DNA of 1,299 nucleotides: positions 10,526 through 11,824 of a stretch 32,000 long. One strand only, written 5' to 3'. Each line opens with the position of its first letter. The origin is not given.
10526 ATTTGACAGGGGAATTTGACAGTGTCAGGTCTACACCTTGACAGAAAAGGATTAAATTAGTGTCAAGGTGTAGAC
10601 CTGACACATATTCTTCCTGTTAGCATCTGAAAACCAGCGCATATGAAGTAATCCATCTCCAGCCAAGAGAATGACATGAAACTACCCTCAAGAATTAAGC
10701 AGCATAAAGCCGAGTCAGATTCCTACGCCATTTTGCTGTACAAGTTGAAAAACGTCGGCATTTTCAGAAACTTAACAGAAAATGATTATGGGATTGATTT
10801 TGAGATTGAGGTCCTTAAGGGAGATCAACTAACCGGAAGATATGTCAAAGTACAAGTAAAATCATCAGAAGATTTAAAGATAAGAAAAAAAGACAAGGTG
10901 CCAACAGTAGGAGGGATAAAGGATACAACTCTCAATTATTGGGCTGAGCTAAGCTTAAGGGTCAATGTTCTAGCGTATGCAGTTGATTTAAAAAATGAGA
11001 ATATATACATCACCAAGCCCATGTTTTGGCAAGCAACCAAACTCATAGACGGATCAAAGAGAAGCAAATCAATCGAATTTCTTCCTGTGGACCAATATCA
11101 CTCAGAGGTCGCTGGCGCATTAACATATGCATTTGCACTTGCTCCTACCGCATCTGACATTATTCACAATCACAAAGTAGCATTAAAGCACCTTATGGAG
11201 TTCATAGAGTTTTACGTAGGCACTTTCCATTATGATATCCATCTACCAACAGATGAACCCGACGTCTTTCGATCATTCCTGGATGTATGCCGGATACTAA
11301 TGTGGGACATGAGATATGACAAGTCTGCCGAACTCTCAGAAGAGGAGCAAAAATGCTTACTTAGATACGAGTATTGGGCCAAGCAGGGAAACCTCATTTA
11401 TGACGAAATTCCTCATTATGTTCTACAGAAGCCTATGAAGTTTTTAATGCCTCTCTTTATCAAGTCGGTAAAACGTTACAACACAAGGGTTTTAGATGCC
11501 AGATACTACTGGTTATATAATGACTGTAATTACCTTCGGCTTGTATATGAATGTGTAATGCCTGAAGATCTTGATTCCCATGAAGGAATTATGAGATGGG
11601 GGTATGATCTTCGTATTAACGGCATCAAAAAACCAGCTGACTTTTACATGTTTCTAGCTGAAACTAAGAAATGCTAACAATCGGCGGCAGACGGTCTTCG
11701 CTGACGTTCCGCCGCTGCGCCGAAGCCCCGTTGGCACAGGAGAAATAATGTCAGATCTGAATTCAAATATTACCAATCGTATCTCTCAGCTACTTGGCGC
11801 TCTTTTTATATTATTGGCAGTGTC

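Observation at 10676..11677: Stand-alone DUF4365 nuclease-like protein carried as a single-gene cassette: candidate compact defence or toxin module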

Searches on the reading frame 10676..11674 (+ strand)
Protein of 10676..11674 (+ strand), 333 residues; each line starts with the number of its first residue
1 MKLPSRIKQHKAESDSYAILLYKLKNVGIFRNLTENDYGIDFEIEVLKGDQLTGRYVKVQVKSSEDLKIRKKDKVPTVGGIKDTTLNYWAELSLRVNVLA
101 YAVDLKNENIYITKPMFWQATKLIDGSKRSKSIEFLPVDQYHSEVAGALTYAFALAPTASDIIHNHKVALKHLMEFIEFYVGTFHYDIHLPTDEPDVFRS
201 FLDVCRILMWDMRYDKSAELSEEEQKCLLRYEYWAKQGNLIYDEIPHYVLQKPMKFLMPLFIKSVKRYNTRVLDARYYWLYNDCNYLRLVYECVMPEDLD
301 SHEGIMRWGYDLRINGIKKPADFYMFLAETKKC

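Call 3: search_protein_families(library=pfam, proteins=[window:10676-11674:+], max_evalue=1)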
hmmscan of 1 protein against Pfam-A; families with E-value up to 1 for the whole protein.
window:10676-11674:+ (333 aa): 1 family
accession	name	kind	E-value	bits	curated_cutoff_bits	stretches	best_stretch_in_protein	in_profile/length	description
PF14280.11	DUF4365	-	6.7e-23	81.7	24.3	1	13-150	1-136/139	Domain of unknown function (DUF4365)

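Call 4: search_protein_families(library=padloc, proteins=[window:10676-11674:+], max_evalue=1)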
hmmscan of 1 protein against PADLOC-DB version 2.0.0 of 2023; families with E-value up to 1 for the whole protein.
window:10676-11674:+ (333 aa): 3 families
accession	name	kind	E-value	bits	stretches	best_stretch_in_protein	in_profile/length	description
PDLC02398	Aga_REase-PNTD1-PNTD2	-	2e-06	25.1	1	28-110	27-106/429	Class I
PDLC04290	PDC-M02A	-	0.011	13.5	1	9-72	5-73/170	-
PDLC01276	Csm4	-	0.02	12.6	1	106-173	52-120/268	CAS-III-A; effector_G5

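Call 5: search_protein_families(library=ncbifam, proteins=[window:10676-11674:+], max_evalue=1)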
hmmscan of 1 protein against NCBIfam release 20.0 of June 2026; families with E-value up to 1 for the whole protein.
window:10676-11674:+ (333 aa): 0 families

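Call 12: find_homologous_proteins(query=window:10676-11674:+, max_evalue=0.001)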
Query window:10676-11674:+ (333 aa): 267 proteins with E <= 0.001 among 1359 candidates; the best 120 are listed.
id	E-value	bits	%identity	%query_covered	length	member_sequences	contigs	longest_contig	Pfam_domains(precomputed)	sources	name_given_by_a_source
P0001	2.8e-226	768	100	100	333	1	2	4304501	PF14280.12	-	-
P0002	4.3e-154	531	70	99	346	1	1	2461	PF14280.12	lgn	-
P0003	1.7e-152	525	68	99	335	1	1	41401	PF14280.12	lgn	-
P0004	1.3e-151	523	69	99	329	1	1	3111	PF14280.12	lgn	-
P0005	5.1e-151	521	68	98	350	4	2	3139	PF14280.12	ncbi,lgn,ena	-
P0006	4.9e-149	514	68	99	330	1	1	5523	PF14280.12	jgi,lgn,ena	-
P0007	9.6e-134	464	61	98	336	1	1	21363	PF14280.12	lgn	-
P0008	2.8e-131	456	60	100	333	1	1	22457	PF14280.12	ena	-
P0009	4.0e-117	409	54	98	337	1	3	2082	PF14280.12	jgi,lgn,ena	-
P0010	7.8e-114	398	56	99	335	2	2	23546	PF14280.12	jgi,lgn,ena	-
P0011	3.6e-109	383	52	99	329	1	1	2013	PF14280.12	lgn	-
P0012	4.6e-108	379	54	93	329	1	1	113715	PF14280.12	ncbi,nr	ncbi:MAG: DUF4365 domain-containing protein [Gammaproteobacteria bacterium]|nr:DUF4365 domain-contai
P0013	5.2e-107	376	54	93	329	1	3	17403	PF14280.12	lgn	-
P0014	8.0e-105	369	52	100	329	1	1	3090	PF14280.12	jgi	jgi:hypothetical protein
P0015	1.0e-104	368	53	93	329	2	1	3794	PF14280.12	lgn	-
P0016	6.2e-104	366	54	93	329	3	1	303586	PF14280.12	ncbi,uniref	ncbi:DUF4365 domain-containing protein [Vreelandella titanicae]|uniref:DUF4365 domain-containing pro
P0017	3.0e-103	364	53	93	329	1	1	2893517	PF14280.12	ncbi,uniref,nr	ncbi:hypothetical protein C5610_05865 [Idiomarina sp. OT37-5b]|uniref:DUF4365 domain-containing prot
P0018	4.8e-103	363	52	94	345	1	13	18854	PF14280.12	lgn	-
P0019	7.2e-103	362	50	99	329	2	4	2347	PF14280.12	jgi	-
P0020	1.1e-102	362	50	100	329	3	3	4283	PF14280.12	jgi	jgi:hypothetical protein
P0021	1.3e-102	361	52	98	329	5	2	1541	PF14280.12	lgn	-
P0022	2.3e-102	361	50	100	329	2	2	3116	PF14280.12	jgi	-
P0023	2.9e-102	360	50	99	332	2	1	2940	PF14280.12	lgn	-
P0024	5.6e-102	359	54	93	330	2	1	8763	PF14280.12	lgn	-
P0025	9.5e-102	359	50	94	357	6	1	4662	PF14280.12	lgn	-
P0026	1.7e-101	358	50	98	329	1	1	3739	PF14280.12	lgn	-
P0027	1.7e-101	358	50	94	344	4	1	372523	PF14280.12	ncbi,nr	ncbi:DUF4365 domain-containing protein [Neisseriaceae bacterium JH1-16]|nr:DUF4365 domain-containing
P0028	2.2e-101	357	50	99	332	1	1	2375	PF14280.12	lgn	-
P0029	2.2e-101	357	52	93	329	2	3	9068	PF14280.12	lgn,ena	-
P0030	4.3e-101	356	50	98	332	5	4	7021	PF14280.12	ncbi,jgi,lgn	jgi:hypothetical protein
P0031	5.1e-101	356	51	99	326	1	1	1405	PF14280.12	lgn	-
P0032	5.2e-100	353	50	94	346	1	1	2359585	PF14280.12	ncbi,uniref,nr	ncbi:DUF4365 domain-containing protein [Cupriavidus taiwanensis]|uniref:DUF4365 domain-containing pr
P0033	6.8e-100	352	51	93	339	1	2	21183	PF14280.12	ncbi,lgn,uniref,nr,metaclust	ncbi:DUF4365 domain-containing protein [Ralstonia pseudosolanacearum]|uniref:DUF4365 domain-containi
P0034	9.3e-100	352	50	94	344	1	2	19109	PF14280.12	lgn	-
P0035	1.9e-99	351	50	98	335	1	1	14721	PF14280.12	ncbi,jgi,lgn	jgi:hypothetical protein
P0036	2.1e-99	351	50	93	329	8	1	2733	PF14280.12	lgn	-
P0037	1.9e-98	348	50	93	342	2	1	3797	PF14280.12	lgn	-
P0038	3.6e-98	347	50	94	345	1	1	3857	PF14280.12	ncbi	-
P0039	5.1e-98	346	50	98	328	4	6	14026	PF14280.12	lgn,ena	-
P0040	5.9e-98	346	48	100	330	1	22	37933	PF14280.12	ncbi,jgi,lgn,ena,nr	ncbi:MAG: DUF4365 domain-containing protein [Nitrosomonas sp.]|nr:DUF4365 domain-containing protein 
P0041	6.5e-98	346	49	99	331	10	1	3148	PF14280.12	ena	-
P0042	1.1e-97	345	49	94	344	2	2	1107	PF14280.12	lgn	-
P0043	1.9e-97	344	51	94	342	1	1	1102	PF14280.12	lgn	-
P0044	4.0e-97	343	49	98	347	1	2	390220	PF14280.12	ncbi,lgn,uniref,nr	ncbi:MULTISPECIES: DUF4365 domain-containing protein [unclassified Pseudomonas]|uniref:DUF4365 domai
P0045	6.1e-97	343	51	99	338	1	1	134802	PF14280.12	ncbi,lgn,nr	ncbi:MAG: DUF4365 domain-containing protein [Kiritimatiellae bacterium]|nr:DUF4365 domain-containing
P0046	4.7e-96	340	50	98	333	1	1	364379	PF14280.12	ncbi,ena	-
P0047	1.3e-95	338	50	93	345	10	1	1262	PF14280.12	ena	-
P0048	2.3e-95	338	50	93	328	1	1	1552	PF14280.12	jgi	-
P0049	4.7e-95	337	52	90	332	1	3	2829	PF14280.12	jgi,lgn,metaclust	metaclust:\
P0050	6.1e-95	336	50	91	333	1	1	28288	PF14280.12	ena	-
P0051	8.1e-95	336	48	100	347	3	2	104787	PF14280.12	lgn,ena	-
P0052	1.3e-94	335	49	94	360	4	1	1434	PF14280.12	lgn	-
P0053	1.6e-94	335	48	93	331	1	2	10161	PF14280.12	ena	-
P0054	2.4e-94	334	48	94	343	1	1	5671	PF14280.12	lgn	-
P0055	2.4e-94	334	48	97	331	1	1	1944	PF14280.12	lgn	-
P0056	2.5e-94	334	48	99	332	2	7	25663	PF14280.12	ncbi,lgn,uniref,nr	ncbi:TPA: DUF4365 domain-containing protein [Vibrio parahaemolyticus]|uniref:DUF4365 domain-containi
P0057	2.6e-94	334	48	99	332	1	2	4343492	PF14280.12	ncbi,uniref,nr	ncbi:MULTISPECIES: DUF4365 domain-containing protein [Shewanella]|uniref:DUF4365 domain-containing p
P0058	3.0e-94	334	48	100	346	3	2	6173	PF14280.12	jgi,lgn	jgi:hypothetical protein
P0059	5.4e-94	333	46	98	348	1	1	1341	PF14280.12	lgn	-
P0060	1.0e-93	332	50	93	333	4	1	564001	PF14280.12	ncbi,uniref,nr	ncbi:DUF4365 domain-containing protein [Shewanella kaireitica]|uniref:DUF4365 domain-containing prot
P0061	1.4e-93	332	50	93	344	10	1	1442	PF14280.12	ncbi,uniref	ncbi:DUF4365 domain-containing protein, partial [Vibrio anguillarum]|uniref:DUF4365 domain-containin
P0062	2.2e-93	331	49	94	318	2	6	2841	PF14280.12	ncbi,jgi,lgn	jgi:hypothetical protein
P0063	2.7e-93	331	51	92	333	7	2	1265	PF14280.12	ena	-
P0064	4.5e-93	330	47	99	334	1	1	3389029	PF14280.12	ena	-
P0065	5.4e-93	330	52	91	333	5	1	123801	PF14280.12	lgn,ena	-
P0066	8.7e-93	329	51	87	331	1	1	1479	PF14280.12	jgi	jgi:hypothetical protein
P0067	1.2e-92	329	50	90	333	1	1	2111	PF14280.12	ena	-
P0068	2.2e-92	328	48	94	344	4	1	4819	PF14280.12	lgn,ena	-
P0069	2.8e-92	327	48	93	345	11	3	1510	PF14280.12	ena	-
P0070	2.8e-92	327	51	89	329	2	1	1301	PF14280.12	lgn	-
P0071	3.3e-92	327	48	98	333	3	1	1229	PF14280.12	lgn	-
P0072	4.6e-92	327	47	93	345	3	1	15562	PF14280.12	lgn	-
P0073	7.4e-92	326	49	90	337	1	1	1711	PF14280.12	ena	-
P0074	1.6e-91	325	45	100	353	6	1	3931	PF14280.12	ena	-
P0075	3.2e-91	324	48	93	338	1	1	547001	PF14280.12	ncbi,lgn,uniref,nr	ncbi:DUF4365 domain-containing protein [Paraburkholderia nemoris]|uniref:DUF4365 domain-containing p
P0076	3.8e-91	324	49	92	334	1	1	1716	PF14280.12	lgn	-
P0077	4.3e-91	324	50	93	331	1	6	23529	PF14280.12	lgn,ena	-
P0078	4.3e-91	324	48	94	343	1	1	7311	PF14280.12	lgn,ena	-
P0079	6.6e-91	323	50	92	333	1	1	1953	PF14280.12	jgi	jgi:hypothetical protein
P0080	2.0e-90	321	47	93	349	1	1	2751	PF14280.12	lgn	-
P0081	2.2e-90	321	50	93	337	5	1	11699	PF14280.12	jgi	jgi:hypothetical protein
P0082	2.5e-90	321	50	93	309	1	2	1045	PF14280.12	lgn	-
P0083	4.0e-90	320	47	97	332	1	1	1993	PF14280.12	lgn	-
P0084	4.6e-90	320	49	90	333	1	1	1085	PF14280.12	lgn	-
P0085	4.7e-90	320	50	90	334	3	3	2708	PF14280.12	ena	-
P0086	7.9e-90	319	50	90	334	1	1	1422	PF14280.12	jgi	jgi:hypothetical protein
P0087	8.5e-90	319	48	93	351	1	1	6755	PF14280.12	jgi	jgi:hypothetical protein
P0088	1.5e-89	318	48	98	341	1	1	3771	PF14280.12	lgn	-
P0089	4.4e-89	317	49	93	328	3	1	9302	PF14280.12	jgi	jgi:hypothetical protein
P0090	7.6e-89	316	50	93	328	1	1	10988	PF14280.12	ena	-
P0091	1.2e-88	316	47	93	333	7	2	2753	PF14280.12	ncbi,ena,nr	ncbi:DUF4365 domain-containing protein [Vibrio harveyi]|nr:DUF4365 domain-containing protein [Vibrio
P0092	1.4e-88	315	48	93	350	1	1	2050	PF14280.12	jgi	jgi:hypothetical protein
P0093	2.0e-88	315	47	94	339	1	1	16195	PF14280.12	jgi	jgi:hypothetical protein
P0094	2.1e-88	315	47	99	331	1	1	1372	PF14280.12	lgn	-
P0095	2.3e-88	315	47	92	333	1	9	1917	PF14280.12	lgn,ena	-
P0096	1.1e-87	312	49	90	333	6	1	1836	PF14280.12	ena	-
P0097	8.7e-87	309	60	68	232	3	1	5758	PF14280.12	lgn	-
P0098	1.5e-85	305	49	89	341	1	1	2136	PF14280.12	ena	-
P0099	2.9e-85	304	47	93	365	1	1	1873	PF14280.12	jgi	jgi:hypothetical protein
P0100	2.9e-85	304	65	61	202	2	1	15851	PF14280.12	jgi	-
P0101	7.0e-85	303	59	71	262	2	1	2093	PF14280.12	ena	-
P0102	1.3e-84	302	45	99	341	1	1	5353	PF14280.12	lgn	-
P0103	5.0e-84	300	45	93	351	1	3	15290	PF14280.12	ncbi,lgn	-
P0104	7.4e-84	300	45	100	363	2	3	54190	PF14280.12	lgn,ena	-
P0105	3.4e-83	298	46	93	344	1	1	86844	PF14280.12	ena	-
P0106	4.6e-83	297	46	93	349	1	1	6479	PF14280.12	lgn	-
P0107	4.9e-83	297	47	89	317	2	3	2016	PF14280.12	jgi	jgi:Domain of unknown function (DUF4365)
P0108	1.1e-82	296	46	93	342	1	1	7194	PF14280.12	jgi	-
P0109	1.4e-82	296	43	100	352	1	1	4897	PF14280.12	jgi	jgi:hypothetical protein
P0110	1.4e-82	296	46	93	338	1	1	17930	PF14280.12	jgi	jgi:hypothetical protein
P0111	1.7e-82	295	46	93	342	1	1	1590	PF14280.12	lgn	-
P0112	2.4e-82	295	43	99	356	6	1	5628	PF14280.12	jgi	jgi:hypothetical protein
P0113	8.6e-82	293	45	93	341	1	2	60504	PF14280.12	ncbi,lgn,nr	ncbi:MAG: hypothetical protein C6Y20_11085 [Tagaea sp. CACIAM 22H2]|nr:hypothetical protein [Tagaea 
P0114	9.3e-82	293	45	93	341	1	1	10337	PF14280.12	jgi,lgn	jgi:hypothetical protein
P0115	9.5e-82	293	46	93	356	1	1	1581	PF14280.12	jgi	jgi:hypothetical protein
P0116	2.3e-81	292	46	93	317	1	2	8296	PF14280.12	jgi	jgi:hypothetical protein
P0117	3.1e-81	291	46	93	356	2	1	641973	PF14280.12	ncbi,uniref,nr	ncbi:DUF4365 domain-containing protein [Flavobacterium pectinovorum]|uniref:DUF4365 domain-containin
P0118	3.1e-81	291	44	100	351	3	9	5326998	PF14280.12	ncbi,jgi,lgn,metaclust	metaclust:\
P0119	3.3e-81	291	44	100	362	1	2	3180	PF14280.12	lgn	-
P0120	3.3e-81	291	45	100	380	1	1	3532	PF14280.12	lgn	-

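Call 13: search_solved_structures(query=window:10676-11674:+, max_evalue=1, show_alignments=3)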
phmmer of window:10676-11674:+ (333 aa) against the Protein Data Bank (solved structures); distinct sequences matched with E-value up to 1: 0.

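Call 15: find_related_loci(query=A1, collection=genome_contigs, flank=8000)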
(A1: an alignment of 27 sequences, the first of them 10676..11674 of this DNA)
Query A1 (333 aa) in genome_contigs; peptide patterns used: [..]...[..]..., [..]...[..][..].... (x = any residue, [..] = any of these).
108 stretches matched a pattern; 40 encode a relative of the query (tblastn E <= 1e-3); 40 distinct loci.
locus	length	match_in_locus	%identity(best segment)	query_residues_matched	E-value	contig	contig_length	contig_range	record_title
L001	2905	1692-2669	68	1-327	6e-165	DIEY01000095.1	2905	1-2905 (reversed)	MAG TPA_asm: Bacteroidales bacterium UBA5762 UBA5762_contig_126127, whole genome shotgun sequence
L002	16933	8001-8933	54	1-311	3e-111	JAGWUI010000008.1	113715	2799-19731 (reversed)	MAG: Gammaproteobacteria bacterium isolate REEB393 contig-150_94, whole genome shotgun sequence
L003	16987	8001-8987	50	1-333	5e-109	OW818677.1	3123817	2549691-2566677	metagenome genome assembly, chromosome: 1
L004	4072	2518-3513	50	1-328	3e-109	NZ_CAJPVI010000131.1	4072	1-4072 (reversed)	Cupriavidus numazuensis strain LMG 26411 isolate LMG 26411, whole genome shotgun sequence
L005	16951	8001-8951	50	1-312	1e-106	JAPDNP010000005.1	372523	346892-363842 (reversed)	Neisseriaceae bacterium JH1-16 contig5, whole genome shotgun sequence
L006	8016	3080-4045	50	1-327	6e-105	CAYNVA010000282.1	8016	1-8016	MAG TPA_asm: uncultured Thermodesulfobacteriota bacterium isolate binchicken_co255_249 genome assembly, contig: k141_309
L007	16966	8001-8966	50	1-327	4e-101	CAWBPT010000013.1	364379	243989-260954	MAG: uncultured delta proteobacterium isolate MFD04408.bin.1.190 genome assembly, contig: contig_23883, whole genome sho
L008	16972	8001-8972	51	1-329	7e-101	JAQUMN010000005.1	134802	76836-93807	MAG: Kiritimatiellae bacterium isolate STD1_155 NODE_240_length_134802_cov_7.573499_Sandtown_D1, whole genome shotgun se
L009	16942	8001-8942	50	1-311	3e-100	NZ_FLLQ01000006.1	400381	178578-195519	Vibrio mediterranei isolate 50, whole genome shotgun sequence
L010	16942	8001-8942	50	1-311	1e-98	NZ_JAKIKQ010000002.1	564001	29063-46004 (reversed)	Shewanella kaireitica strain DSM 17170 contig00002, whole genome shotgun sequence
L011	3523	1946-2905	47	1-320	2e-98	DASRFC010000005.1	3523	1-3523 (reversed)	MAG TPA_asm: Terriglobales bacterium isolate SMAG_U10022 k141_2320169, whole genome shotgun sequence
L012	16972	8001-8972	46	1-311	1e-89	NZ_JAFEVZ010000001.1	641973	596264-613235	Flavobacterium pectinovorum strain 9 NODE_1_length_641973_cov_39.123410, whole genome shotgun sequence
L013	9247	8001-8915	45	1-309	2e-86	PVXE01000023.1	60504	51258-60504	MAG: Tagaea sp. CACIAM 22H2 scaffold00089, whole genome shotgun sequence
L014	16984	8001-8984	45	1-331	7e-85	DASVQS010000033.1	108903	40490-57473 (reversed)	MAG TPA_asm: Allosphingosinicella sp. isolate SMAG_U3214 k141_161724, whole genome shotgun sequence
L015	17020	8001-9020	42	1-329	1e-84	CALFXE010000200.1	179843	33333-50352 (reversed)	MAG TPA_asm: uncultured Paludibacter sp. isolate SRR3901694_bin.109_CONCOCT_v1.1_MAG genome assembly, contig: ERZ778021.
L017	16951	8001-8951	44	1-317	2e-83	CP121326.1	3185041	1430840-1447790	MAG: Marivita sp. isolate NCC532_bact_1102 chromosome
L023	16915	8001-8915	43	1-309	3e-79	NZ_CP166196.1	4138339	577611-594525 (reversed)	Asticcacaulis solisilvae strain CGM1-3EN(T) chromosome, complete genome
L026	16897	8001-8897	43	1-300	3e-71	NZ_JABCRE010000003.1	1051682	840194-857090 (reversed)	Pontixanthobacter rizhaonensis strain RZ02 NODE_3, whole genome shotgun sequence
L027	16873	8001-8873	41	1-298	1e-70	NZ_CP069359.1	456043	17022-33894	Microvirga sp. VF16 plasmid pMVF16-5, complete sequence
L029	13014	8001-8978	38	1-332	9e-65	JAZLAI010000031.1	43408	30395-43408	MAG: Bacteroidales bacterium isolate T1900045079_TC20190073.MAGScoT_cleanbin_000008 SGB_4647_k141_1465146, whole genome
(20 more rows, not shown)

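Call 35: search_protein_families(library=pfam, alignment_id=A1, max_evalue=10)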
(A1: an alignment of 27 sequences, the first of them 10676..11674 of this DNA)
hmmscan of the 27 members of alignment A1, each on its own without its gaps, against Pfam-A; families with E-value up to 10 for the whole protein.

A. member 1, window:10676-11674:+ (333 aa): 1 family
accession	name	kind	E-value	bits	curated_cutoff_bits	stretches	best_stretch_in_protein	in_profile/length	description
PF14280.11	DUF4365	-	6.7e-23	81.7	24.3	1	13-150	1-136/139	Domain of unknown function (DUF4365)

B. families by the number of members that match (of 27 scanned): 9 families
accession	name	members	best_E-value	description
PF14280.11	DUF4365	27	6.7e-23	Domain of unknown function (DUF4365)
PF13959.11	CTE_SPB4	4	0.028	ATP-dependent rRNA helicase SPB4-like, C-terminal extension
PF05838.17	Glyco_hydro_108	3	0.0054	Glycosyl hydrolase 108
PF21915.3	Sputnik_MCP_1st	3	0.034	Sputnik virophage major capsid protein 1st domain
PF22227.1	DNA_pol3_gamma_R_C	2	0.11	DNA polymerase III gamma subunit-related, C-terminal domain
PF04669.19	PBDC1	1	0.0028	PBDC1 protein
PF12575.13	Pox_EPC_I2-L1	1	0.095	Poxvirus entry protein complex L1 and I2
PF09070.16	PFU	1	0.17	PFU (PLAA family ubiquitin binding)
PF16055.10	DUF4798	1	0.37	Domain of unknown function (DUF4798)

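Call 37: search_dna_similar(query=window:10676-11674:+, collection=plasmids, mode=protein, max_rows=25)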
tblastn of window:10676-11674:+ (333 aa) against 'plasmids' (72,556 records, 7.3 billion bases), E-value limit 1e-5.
Records with a match: 3; places in all: 3; records where one place covers at least 80% of the query: 3.
Best place of each record, by identity: <60% 3.
By first word of the organism name: Sinorhizobium 2; Microvirga 1.
By predicted mobility (MOB-suite, as given by PLSDB): conjugative 2; non-mobilizable 1.
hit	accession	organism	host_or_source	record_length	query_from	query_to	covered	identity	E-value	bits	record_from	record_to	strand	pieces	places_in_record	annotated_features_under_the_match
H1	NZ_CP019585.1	Sinorhizobium meliloti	Medicago arborea,tissue sample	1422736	1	308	92%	41.0%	5e-66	232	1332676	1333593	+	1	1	record has no annotation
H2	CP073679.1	Sinorhizobium meliloti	Medicago truncatula,cell culture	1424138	1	308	92%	41.0%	5e-66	232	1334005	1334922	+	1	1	DUF4365 domain-containing protein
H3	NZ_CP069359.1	Microvirga sp. VF16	Vachellia farnesiana,Cell culture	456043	1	298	89%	41.1%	2e-66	233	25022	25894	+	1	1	DUF4365 domain-containing protein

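Call 38: search_dna_similar(query=window:10676-11674:+, collection=phages, mode=protein, max_rows=25)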
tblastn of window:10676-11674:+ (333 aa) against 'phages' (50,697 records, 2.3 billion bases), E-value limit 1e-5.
No match.

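Call 43: find_encoding_contigs(protein=P0001, flank=3000, max_places=3)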
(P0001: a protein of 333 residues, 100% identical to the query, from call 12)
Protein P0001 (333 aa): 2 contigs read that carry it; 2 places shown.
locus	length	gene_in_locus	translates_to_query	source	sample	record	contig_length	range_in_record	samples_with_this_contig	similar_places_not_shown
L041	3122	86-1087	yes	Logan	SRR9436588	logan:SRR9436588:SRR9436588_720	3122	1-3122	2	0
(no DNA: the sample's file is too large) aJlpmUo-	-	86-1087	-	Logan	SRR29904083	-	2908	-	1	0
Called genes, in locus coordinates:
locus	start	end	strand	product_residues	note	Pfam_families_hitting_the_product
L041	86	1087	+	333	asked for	PF14280:DUF4365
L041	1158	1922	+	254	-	-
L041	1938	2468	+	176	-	-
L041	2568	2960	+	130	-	PF15594:Imm50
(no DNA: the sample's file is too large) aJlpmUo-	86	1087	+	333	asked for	PF14280:DUF4365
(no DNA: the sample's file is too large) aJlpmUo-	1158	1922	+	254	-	-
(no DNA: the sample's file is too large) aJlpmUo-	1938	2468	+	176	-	-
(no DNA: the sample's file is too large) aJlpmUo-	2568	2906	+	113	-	?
